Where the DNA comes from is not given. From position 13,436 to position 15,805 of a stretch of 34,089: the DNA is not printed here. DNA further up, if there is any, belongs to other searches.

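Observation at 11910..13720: Three co-oriented copies of the ligA 3' end bracket two inserted cargo units: an integration hotspot with no visible recombinase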

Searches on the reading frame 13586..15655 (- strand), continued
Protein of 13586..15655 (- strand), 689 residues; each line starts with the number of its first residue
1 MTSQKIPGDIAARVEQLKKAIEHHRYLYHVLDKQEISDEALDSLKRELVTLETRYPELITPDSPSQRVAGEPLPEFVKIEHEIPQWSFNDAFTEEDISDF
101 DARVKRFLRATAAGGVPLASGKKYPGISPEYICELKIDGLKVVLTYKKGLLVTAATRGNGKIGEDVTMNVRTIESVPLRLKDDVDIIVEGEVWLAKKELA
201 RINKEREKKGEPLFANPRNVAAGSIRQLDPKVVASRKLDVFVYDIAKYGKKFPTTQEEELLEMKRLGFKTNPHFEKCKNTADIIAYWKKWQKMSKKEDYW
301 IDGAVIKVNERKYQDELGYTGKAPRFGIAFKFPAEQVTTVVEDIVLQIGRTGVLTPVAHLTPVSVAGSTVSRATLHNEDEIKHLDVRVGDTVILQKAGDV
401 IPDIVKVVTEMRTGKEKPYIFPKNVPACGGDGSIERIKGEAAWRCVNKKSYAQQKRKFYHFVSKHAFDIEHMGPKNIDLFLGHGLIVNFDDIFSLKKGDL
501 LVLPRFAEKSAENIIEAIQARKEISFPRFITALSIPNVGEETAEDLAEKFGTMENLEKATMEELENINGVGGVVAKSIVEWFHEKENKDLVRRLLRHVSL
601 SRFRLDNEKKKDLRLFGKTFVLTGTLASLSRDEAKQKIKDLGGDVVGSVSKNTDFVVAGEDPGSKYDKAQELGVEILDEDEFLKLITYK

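Call 37: find_encoding_contigs(protein=P0010, flank=6000, max_places=4)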
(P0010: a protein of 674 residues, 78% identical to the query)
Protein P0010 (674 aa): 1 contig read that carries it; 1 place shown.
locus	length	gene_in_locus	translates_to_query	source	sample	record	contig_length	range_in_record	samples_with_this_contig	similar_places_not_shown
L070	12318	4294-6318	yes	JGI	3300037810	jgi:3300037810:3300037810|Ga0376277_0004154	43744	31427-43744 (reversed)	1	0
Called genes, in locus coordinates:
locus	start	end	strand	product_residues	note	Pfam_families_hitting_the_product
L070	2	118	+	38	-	?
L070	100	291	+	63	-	-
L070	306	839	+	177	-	PF07963:N_methyl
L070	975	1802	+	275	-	PF06750:A24_N_bact, PF01478:Peptidase_A24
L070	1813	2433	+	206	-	-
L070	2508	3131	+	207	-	-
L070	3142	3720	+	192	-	-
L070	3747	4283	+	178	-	-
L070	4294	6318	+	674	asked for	PF22745:Nlig-Ia, PF01653:DNA_ligase_aden, PF03120:OB_DNA_ligase, PF14520:HHH_5 (faint), PF00633:HHH (faint), PF12826:HHH_2, PF00533:BRCT, PF12738:PTCB-BRCT (weak)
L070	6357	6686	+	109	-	PF01329:Pterin_4a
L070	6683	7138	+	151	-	PF01878:EVE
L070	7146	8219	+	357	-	-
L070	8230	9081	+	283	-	-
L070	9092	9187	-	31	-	-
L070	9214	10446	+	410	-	-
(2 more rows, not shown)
